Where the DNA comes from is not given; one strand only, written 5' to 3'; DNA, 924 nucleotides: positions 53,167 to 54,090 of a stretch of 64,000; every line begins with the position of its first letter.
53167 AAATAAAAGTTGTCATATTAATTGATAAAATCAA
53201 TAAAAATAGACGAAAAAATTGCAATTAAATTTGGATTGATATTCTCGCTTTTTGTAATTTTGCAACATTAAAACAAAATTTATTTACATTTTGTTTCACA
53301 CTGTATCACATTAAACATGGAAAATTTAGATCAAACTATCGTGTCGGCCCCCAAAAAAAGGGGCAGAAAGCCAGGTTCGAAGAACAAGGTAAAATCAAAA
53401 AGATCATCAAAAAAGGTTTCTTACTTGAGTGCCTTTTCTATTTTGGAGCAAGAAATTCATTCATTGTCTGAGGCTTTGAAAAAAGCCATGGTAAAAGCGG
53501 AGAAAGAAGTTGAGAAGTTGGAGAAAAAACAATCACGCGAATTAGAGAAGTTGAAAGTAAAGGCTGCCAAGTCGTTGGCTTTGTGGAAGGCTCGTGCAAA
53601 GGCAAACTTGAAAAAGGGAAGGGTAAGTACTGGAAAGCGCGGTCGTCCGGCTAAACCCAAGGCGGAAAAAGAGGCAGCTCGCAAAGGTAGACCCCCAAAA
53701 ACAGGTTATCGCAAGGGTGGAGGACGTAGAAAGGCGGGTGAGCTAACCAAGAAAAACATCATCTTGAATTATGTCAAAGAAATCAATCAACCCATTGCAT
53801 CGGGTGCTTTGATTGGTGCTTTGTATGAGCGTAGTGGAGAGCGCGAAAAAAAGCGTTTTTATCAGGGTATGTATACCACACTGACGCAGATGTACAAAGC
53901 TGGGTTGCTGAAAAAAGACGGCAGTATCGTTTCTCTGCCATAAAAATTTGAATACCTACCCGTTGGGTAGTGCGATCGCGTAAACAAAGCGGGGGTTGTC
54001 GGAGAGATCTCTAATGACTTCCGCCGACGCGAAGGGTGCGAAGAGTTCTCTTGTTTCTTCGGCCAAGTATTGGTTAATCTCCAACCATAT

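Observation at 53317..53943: Candidate new nucleoid-associated or xenogeneic silencer protein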

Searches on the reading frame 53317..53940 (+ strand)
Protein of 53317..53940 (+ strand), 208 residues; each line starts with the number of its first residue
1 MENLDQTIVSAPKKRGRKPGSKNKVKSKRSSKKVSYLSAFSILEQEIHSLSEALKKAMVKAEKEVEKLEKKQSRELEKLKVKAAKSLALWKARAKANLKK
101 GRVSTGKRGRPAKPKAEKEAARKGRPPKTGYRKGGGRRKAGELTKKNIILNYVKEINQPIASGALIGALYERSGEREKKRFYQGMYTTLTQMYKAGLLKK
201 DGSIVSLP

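Call 3: search_protein_families(library=pfam, proteins=[window:53317-53940:+], max_evalue=10)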
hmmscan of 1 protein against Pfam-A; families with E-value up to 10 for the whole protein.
window:53317-53940:+ (208 aa): 1 family
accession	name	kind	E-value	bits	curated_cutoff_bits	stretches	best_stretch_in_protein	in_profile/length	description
PF00430.23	ATP-synt_B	-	0.1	13.1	28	1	48-100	54-106/132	ATP synthase B/B' CF(0)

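Call 4: search_protein_families(library=ncbifam, proteins=[window:53317-53940:+], max_evalue=10)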
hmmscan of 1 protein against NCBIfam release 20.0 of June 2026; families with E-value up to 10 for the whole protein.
window:53317-53940:+ (208 aa): 3 families
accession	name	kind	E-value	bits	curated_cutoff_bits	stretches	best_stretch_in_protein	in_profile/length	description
TIGR02794.1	tolA_full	equivalog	0.017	14.4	59.45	1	37-128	179-230/362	cell envelope integrity protein TolA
NF010289.0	PRK13729.1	equivalog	0.093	11.6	504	1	46-126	73-154/474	F-type conjugal transfer pilus assembly protein TraB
TIGR01554.3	major_cap_HK97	equivalog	1.1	8.3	27.5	1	43-142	19-100/385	phage major capsid protein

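Call 5: search_solved_structures(query=window:53317-53940:+, max_evalue=10)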
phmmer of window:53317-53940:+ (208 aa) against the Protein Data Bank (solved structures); distinct sequences matched with E-value up to 10: 0.

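Call 6: find_homologous_proteins(query=window:53317-53940:+, max_evalue=0.001)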
Query window:53317-53940:+ (208 aa): 108 proteins with E <= 0.001 among 1372 candidates.
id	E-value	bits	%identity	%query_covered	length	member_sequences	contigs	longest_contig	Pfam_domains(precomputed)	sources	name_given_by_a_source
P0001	2.2e-115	401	96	100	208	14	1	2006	-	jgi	-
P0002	2.0e-114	398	96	100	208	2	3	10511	-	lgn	-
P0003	4.3e-107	374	90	100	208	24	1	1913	-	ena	-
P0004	7.6e-105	367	86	100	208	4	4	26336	-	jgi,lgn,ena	jgi:hypothetical protein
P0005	3.5e-104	364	85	100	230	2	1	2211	-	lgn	-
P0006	2.9e-103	361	85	100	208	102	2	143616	-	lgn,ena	-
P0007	4.5e-101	354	85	100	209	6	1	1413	-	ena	-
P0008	6.5e-100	351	82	100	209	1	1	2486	-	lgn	-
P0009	1.1e-97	343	83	100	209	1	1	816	-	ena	-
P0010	1.6e-89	317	91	83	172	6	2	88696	-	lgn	-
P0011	3.9e-89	315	91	83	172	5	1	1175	-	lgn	-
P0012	4.3e-89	315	74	100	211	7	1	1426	-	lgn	-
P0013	6.8e-89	315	75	100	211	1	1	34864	-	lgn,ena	-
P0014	3.0e-86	306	72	100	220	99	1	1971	-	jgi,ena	jgi:hypothetical protein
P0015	1.1e-80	288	70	100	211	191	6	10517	-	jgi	jgi:hypothetical protein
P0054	1.1e-43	167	49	97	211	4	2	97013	-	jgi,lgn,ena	-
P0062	1.9e-42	163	50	95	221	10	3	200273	-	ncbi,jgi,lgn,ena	jgi:hypothetical protein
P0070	4.6e-41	159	49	95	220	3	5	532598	-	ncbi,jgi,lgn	jgi:hypothetical protein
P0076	2.0e-40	157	46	99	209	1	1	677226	-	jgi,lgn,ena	jgi:hypothetical protein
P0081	4.0e-40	156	43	96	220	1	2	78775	-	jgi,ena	jgi:hypothetical protein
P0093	8.0e-38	148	44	97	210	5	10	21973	-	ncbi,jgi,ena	-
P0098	1.2e-35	141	44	97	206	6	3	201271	-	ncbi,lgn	-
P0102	4.8e-34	136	43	94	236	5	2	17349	-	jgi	jgi:hypothetical protein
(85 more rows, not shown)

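Call 15: find_related_loci(query=A1, collection=genome_contigs, flank=6000)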
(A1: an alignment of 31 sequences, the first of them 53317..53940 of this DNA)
Query A1 (208 aa) in genome_contigs; peptide patterns used: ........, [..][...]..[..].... (x = any residue, [..] = any of these).
442 stretches matched a pattern; 70 encode a relative of the query (tblastn E <= 1e-3); 68 distinct loci.
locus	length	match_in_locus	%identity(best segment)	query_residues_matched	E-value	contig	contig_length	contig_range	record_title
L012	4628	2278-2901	97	1-208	5e-130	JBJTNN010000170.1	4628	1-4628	MAG: Bacteroidota bacterium isolate samp_4450_semibin_61 samp_4450_799169, whole genome shotgun sequence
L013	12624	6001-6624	86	1-208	4e-114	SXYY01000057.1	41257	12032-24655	MAG: Bacteroidota bacterium isolate F1-20-MAGs097 F1-20__c158919, whole genome shotgun sequence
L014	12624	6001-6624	86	1-208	6e-109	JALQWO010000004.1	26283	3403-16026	MAG: Bacteroidia bacterium isolate HGH.17 NODE_4_length_26283_cov_4.639042, whole genome shotgun sequence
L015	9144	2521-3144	85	1-208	3e-106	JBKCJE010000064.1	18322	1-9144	MAG: Bacteroidota bacterium isolate samp_491_metadecoder_456 samp_491_693164, whole genome shotgun sequence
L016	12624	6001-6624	84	1-208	3e-103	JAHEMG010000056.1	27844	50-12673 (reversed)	MAG: Flavobacteriales bacterium isolate Ww67 NODE_1755_length_27844_cov_8.627097, whole genome shotgun sequence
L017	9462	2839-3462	92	1-208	2e-103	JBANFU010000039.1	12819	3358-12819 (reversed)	MAG: Bacteroidota bacterium isolate altamaha_2019_sw_WHONDRS-S19S_0010_B_bin.109 scaffold_2010971, whole genome shotgun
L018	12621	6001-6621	74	1-207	3e-93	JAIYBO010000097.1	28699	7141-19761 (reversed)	MAG: Bacteroidetes bacterium isolate E1_MAG_00050 pond_E1_MAG_00050_000000000169, whole genome shotgun sequence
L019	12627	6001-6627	72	1-207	7e-87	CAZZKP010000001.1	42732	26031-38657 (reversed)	MAG TPA_asm: uncultured Bifidobacterium sp. isolate SRP124364_co1_69 genome assembly, contig: NODE_561_length_42732_cov_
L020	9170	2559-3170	71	1-203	1e-83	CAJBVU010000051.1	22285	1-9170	MAG: uncultured Bacteroidetes bacterium isolate Loc081215-6m_bin-1907 genome assembly, contig: bin-1907:051/357, whole g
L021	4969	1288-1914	70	1-207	2e-83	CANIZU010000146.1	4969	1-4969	MAG: Flavobacteriales bacterium isolate RH-18aug17-59 genome assembly, contig: RH-18aug17-C48807, whole genome shotgun s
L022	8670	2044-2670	70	1-207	2e-83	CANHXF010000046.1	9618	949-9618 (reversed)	MAG: Flavobacteriales bacterium isolate RE-4nov15-347 genome assembly, contig: RE-4nov15-C12987, whole genome shotgun se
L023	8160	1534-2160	69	1-207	1e-82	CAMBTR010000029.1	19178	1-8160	MAG: Chryseobacterium gleum isolate MoE-23oct19-338 genome assembly, contig: MoE-23oct19-C3267, whole genome shotgun seq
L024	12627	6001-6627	70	1-207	6e-83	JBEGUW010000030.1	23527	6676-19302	MAG: Bacteroidota bacterium isolate riogrande_2019_sw_WHONDRS-S19S_0066_B_bin.101 scaffold_1816040, whole genome shotgun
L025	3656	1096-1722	69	1-207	2e-82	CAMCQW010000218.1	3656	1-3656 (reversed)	MAG: Chryseobacterium gleum isolate MaE-04nov19-337 genome assembly, contig: MaE-04nov19-C61527, whole genome shotgun se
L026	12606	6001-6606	71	1-201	3e-82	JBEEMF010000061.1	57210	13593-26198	MAG: Bacteroidota bacterium isolate columbiariver2_2019_sw_WHONDRS-S19S_0076_B_bin.9 scaffold_358718, whole genome shotg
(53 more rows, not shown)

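Call 16: predict_structure(alignment_id=A1)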
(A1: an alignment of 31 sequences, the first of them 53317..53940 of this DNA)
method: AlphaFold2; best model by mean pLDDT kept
length: 208 residues; sequences in the alignment: 31
mean_pLDDT: 78.7   pTM: 0.38
mean pLDDT of the five models: 78.7, 77.6, 77.4, 77.2, 75.5
residues with pLDDT >= 90: 97; 70-90: 39; 50-70: 64; < 50: 8
segments of 3 or more residues with pLDDT < 50: 1-5
pLDDT, mean of each block of 10 residues (from residue 1): 47 62 58 63 88 94 94 94 94 86 58 55 58 70 86 91 93 89 93 93 89
secondary structure, 60 per line:
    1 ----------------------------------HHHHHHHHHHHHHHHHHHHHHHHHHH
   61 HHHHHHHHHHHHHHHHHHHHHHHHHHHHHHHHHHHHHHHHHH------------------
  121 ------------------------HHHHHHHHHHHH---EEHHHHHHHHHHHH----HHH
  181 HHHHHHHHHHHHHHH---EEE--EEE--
elements in order: H35-102 H145-156 H162-173 H178-195 E199-201 E204-206

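Call 17: search_protein_representatives(protein=window:53317-53940:+)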
Query: 208 residues. Proteins with E-value up to 0.001 (for the whole library): 17; up to 1e-10: 10; up to 1e-30: 4. The best 17 are listed.
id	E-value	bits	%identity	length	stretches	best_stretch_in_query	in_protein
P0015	3.4e-81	287.9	71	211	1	1-203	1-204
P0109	1.6e-41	158.6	49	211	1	9-207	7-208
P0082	1.3e-40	155.6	49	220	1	9-204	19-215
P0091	1.2e-38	149.2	44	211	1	3-206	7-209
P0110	1.3e-26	110.0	50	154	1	52-207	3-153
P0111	3.7e-26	108.5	80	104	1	1-76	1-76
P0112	7.0e-20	88.0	73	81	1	1-70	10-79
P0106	7.4e-16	74.9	41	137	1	3-129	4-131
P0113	2.3e-13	66.8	39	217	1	8-202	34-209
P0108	2.0e-11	60.5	49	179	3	9-115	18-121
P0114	6.0e-07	45.9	72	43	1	169-207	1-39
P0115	9.7e-06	42.0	70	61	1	1-38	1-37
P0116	1.2e-05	41.7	36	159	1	102-208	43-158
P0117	8.1e-05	38.9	47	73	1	149-207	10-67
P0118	1.4e-04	38.1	55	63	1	1-42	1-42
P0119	2.2e-04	37.5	37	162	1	66-205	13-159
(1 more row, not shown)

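Call 20: search_protein_families(library=pfam, alignment_id=A1, max_evalue=1)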
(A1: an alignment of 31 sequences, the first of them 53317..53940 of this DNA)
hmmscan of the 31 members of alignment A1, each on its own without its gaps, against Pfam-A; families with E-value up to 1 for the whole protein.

A. member 1, window:53317-53940:+ (208 aa): 1 family
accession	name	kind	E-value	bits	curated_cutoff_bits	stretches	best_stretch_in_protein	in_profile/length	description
PF00430.23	ATP-synt_B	-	0.1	13.1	28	1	48-100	54-106/132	ATP synthase B/B' CF(0)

B. families by the number of members that match (of 31 scanned): 71 families (the first 25 are shown)
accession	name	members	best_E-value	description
PF17208.8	RBR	20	6.8e-05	RNA binding Region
PF07798.16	CCDC90-like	10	0.0003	Coiled-coil domain-containing protein 90-like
PF00430.23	ATP-synt_B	9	0.014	ATP synthase B/B' CF(0)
PF07106.19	TBPIP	5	0.0011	TBPIP/Hop2 winged helix domain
PF07831.19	PYNP_C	4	0.0003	Pyrimidine nucleoside phosphorylase C-terminal domain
PF02178.24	AT_hook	4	0.02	AT hook motif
PF16274.10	Qua1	4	0.062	Qua1 domain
PF24164.1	TMP_N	3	0.012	Tape measure protein N-terminal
PF24850.1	CC_BshC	3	0.019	Bacillithiol biosynthesis BshC, C-terminal coiled-coil domain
PF18182.6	mCpol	3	0.022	minimal CRISPR polymerase domain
PF20497.3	SWI-SNF_Ssr4_C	3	0.065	SWI/SNF and RSC complexes subunit Ssr4 C-terminal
PF25600.1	TRIM_CC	3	0.096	TRIM protein coiled-coil region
PF14566.11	PTPlike_phytase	3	0.19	Inositol hexakisphosphate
PF10168.15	Nup88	3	0.74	Nuclear pore component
PF01442.23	Apolipoprotein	2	0.00043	Apolipoprotein A1/A4/E domain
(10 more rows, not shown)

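Call 21: fold_search(model_id=the predicted structure, library=pdb)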
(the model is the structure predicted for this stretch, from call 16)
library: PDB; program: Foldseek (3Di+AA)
matches with E <= 10: 892; with E <= 0.001: 0
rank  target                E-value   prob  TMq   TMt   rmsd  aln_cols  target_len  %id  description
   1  2mh2_MODEL_1_A        5.8e-03  1.00  0.26  0.76   2.6        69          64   23  Structural insights into the DNA recognition and protein interaction domains reveal fundamental homologous DNA (released 2014-04-16)
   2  6qfd_B                2.8e-02  1.00  0.26  0.43   3.3        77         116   26  The complex structure of hsRosR-S4 (vng0258/RosR-S4) (released 2019-07-10)
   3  4mtd_C                3.4e-02  1.00  0.26  0.36   2.6        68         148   15  Zinc Uptake Regulator Complexed With Zinc AND DNA (released 2014-11-05)
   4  2w57_A                3.4e-02  0.99  0.25  0.38   3.6        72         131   21  Crystal structure of the Vibrio cholerae ferric uptake regulator (Fur) reveals structural rearrangement of the DNA-bin (released 2009-01-20)
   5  6qfd_C                3.9e-02  1.00  0.25  0.44   2.7        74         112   26  The complex structure of hsRosR-S4 (vng0258/RosR-S4) (released 2019-07-10)
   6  2ma3_MODEL_1_A        4.2e-02  0.99  0.28  0.62   7.6       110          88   14  NMR solution structure of the C-terminus of the minichromosome maintenance protein MCM from Methanothermobacte (released 2014-12-31)
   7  7bzh_MODEL_1_A        5.1e-02  0.99  0.23  0.70   2.3        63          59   13  Solution structure of a DNA binding protein from Sulfolobus islandicus (released 2021-04-28)
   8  4mtd_A                5.5e-02  1.00  0.26  0.36   2.7        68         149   15  Zinc Uptake Regulator Complexed With Zinc AND DNA (released 2014-11-05)
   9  9f26_C                5.8e-02  1.00  0.24  0.58   2.6        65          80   14  Crystal structure of the PriS_PriL-Rpa2WH ternary complex from P. abyssi (released 2024-12-04)
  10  9g51_B                6.2e-02  0.98  0.23  0.41   3.1        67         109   21  Crystal structure of LmrR with V15 replaced by unnatural amino acid 4-mercaptophenylalanine, apo (released 2024-12-25)
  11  1j75_A                6.7e-02  1.00  0.24  0.78   2.3        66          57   14  Crystal Structure of the DNA-Binding Domain Zalpha of DLM-1 Bound to Z-DNA (released 2001-09-01)
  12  5nbc_C                6.7e-02  0.98  0.24  0.38   3.4        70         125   14  Structure of Prokaryotic Transcription Factors (released 2018-05-16)
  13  9gkt_A                6.7e-02  0.97  0.24  0.44   3.1        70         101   18  Crystal structure of artificial enzyme LmrR_pAF variant RGN (released 2025-02-26)
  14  9f2a_C                7.1e-02  1.00  0.25  0.77   2.3        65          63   15  Pyrococcus abyssi PolD in complex with Rpa2 winged-helix domain class 2 (composite map) (released 2024-12-04)
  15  4mtd_B                7.1e-02  1.00  0.26  0.36   2.7        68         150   15  Zinc Uptake Regulator Complexed With Zinc AND DNA (released 2014-11-05)
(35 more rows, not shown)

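Call 22: search_protein_families(library=pfam, proteins=[P0062, P0070, P0081, P0102, P0054, P0093, P0076, P0098, P0116, P0119], max_evalue=0.5)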
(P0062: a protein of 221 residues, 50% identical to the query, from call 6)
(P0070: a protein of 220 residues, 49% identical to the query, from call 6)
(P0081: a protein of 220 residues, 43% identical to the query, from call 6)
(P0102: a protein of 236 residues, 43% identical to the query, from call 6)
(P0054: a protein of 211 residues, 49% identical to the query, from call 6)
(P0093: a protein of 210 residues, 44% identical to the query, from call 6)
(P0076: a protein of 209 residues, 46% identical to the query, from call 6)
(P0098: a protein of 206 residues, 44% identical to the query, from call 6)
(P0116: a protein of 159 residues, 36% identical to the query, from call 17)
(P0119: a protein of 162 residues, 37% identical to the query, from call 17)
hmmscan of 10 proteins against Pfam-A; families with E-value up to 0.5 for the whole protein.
P0062 (221 aa): 4 families
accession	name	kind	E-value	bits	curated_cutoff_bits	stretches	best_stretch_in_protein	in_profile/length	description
PF07831.19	PYNP_C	-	0.0003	20.8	27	1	146-188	19-61/75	Pyrimidine nucleoside phosphorylase C-terminal domain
PF24850.1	CC_BshC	-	0.087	13.1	27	1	54-109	41-96/159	Bacillithiol biosynthesis BshC, C-terminal coiled-coil domain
PF15259.11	GTSE1_N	-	0.26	11.9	27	1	50-112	69-131/144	G-2 and S-phase expressed 1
PF24164.1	TMP_N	-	0.3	12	27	0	55-107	21-75/82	Tape measure protein N-terminal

P0070 (220 aa): 5 families
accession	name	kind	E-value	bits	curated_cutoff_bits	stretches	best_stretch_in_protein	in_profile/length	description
PF17208.8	RBR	-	0.012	16.7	24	1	13-35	33-52/57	RNA binding Region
PF24850.1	CC_BshC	-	0.019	15.3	27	1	54-110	41-97/159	Bacillithiol biosynthesis BshC, C-terminal coiled-coil domain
PF06676.16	DUF1178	-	0.083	13.7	31.6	0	40-109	28-95/147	Protein of unknown function (DUF1178)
PF04513.17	Baculo_PEP_C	-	0.24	11.9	38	1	50-105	20-75/140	Baculovirus polyhedron envelope protein, PEP, C terminus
PF00430.23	ATP-synt_B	-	0.36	11.3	28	0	55-106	49-100/132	ATP synthase B/B' CF(0)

P0081 (220 aa): 4 families
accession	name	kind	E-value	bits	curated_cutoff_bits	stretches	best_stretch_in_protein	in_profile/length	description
PF24850.1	CC_BshC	-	0.031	14.6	27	1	55-111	42-98/159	Bacillithiol biosynthesis BshC, C-terminal coiled-coil domain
PF11068.13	YlqD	-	0.18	12.6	27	1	59-110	18-69/131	YlqD protein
PF24164.1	TMP_N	-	0.2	12.6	27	0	55-107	21-75/82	Tape measure protein N-terminal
PF00430.23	ATP-synt_B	-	0.35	11.4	28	0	55-107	49-101/132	ATP synthase B/B' CF(0)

P0102 (236 aa): 2 families
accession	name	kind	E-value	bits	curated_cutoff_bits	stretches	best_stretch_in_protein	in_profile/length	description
PF17208.8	RBR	-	0.0076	17.4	24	1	12-41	23-52/57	RNA binding Region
PF07831.19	PYNP_C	-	0.041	14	27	1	150-192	18-60/75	Pyrimidine nucleoside phosphorylase C-terminal domain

P0054 (211 aa): 10 families
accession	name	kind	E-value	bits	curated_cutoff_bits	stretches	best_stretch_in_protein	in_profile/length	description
PF17208.8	RBR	-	0.00016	22.7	24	1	3-29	23-52/57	RNA binding Region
PF24564.1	DUF7605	-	0.018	15.4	27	1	41-119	100-173/183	Domain of unknown function (DUF7605)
PF07831.19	PYNP_C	-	0.024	14.7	27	1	137-181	18-62/75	Pyrimidine nucleoside phosphorylase C-terminal domain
PF20667.3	Sec10_N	-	0.031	14.8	27.4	1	41-84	14-57/118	Exocyst complex component Sec10, N-terminal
PF07798.16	CCDC90-like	-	0.067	13.5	33.5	1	36-89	53-106/175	Coiled-coil domain-containing protein 90-like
PF03938.19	OmpH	-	0.12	13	32.4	1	32-98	25-94/141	Outer membrane protein (OmpH-like)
PF04906.18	Tweety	-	0.21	10.7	31.8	1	31-88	292-348/431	Tweety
PF11068.13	YlqD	-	0.26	12.1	27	0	36-87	23-74/131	YlqD protein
PF13094.11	CENP-Q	-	0.45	11.1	28.5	0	37-105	40-105/162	CENP-Q, a CENPA-CAD centromere complex subunit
PF10548.14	P22_AR_C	-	0.5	10.9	22.4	0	41-76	28-63/73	P22AR C-terminal domain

P0093 (210 aa): 3 families
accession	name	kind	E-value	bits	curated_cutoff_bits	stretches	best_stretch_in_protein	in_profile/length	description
PF13339.11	AATF-Che1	-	0.032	15.2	24.7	1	51-91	24-64/137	Apoptosis antagonizing transcription factor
PF17208.8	RBR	-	0.048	14.8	24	1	14-29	37-52/57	RNA binding Region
PF08744.15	NOZZLE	-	0.16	11.9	21.3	1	4-48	26-76/335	Plant transcription factor NOZZLE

P0076 (209 aa): 4 families
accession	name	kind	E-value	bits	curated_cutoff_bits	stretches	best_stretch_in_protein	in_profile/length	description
PF17208.8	RBR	-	0.00067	20.7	24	1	9-24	38-53/57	RNA binding Region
PF07106.19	TBPIP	-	0.016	15.6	22.8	1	148-171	4-27/62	TBPIP/Hop2 winged helix domain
PF23159.1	WH_Rok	-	0.022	15.3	27.6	1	147-177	2-32/58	Repressor Rok winged helix domain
PF08236.17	SRI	-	0.24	12.2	23.5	1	148-169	6-29/78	SRI (Set2 Rpb1 interacting) domain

P0098 (206 aa): 5 families
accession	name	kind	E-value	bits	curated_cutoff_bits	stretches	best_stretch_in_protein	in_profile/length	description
PF17208.8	RBR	-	0.00031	21.8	24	1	3-22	34-53/57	RNA binding Region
PF08581.15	Tup_N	-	0.1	13.4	28.7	1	35-65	42-72/77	Tup N-terminal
PF20497.3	SWI-SNF_Ssr4_C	-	0.11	12.3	22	1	34-76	84-127/456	SWI/SNF and RSC complexes subunit Ssr4 C-terminal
PF17956.6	NAPRTase_C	-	0.14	13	23.3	1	14-85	37-109/111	Nicotinate phosphoribosyltransferase C-terminal domain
PF09439.16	SRPRB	-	0.15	11.8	25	1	38-86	117-165/178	Signal recognition particle receptor beta subunit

P0116 (159 aa): 2 families
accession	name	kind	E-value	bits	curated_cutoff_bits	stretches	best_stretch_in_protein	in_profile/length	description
PF12998.12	ING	-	0.012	16.6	23.9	1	6-59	14-67/102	Inhibitor of growth proteins N-terminal histone-binding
PF02982.20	Scytalone_dh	-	0.017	15.3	27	1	124-152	22-50/160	Scytalone dehydratase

P0119 (162 aa): 1 family
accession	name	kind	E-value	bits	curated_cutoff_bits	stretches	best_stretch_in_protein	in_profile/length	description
PF24744.1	CARF-assoc_HTH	-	0.11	13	27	0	4-28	8-32/55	CARF-associated HTH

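Call 78: find_encoding_contigs(protein=P0119, flank=4000, max_places=3)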
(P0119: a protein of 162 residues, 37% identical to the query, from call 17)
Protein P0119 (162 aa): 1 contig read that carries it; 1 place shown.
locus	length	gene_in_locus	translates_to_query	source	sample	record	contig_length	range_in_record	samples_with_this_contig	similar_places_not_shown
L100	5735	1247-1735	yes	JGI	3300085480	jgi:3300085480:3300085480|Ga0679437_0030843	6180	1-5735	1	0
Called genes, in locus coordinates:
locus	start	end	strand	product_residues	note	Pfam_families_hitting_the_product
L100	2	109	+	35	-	?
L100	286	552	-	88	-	-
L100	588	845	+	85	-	PF18962:Por_Secre_tail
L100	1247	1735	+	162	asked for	-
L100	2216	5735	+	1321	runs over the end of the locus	?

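Call 79: find_encoding_contigs(protein=P0116, flank=4000, max_places=3)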
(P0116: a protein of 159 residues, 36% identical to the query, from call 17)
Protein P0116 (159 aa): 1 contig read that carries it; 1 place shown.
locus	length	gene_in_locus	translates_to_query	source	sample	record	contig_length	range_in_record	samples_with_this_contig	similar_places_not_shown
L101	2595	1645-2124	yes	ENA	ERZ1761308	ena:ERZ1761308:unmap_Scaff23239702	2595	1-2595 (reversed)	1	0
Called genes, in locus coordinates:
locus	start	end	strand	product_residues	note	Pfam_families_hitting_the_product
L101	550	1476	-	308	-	PF08401:ArdcN, PF18818:MPTase-PolyVal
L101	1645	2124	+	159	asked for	-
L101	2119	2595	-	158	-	?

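Call 84: search_dna_similar(query=window:53317-53940:+, collection=plasmids, mode=protein, max_evalue=0.001, max_rows=10)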
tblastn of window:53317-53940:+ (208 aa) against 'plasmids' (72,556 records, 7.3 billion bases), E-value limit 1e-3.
No match.

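Call 85: search_dna_similar(query=window:53317-53940:+, collection=phages, mode=protein, max_evalue=0.001, max_rows=10)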
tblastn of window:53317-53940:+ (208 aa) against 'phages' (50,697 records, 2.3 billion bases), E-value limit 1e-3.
No match.
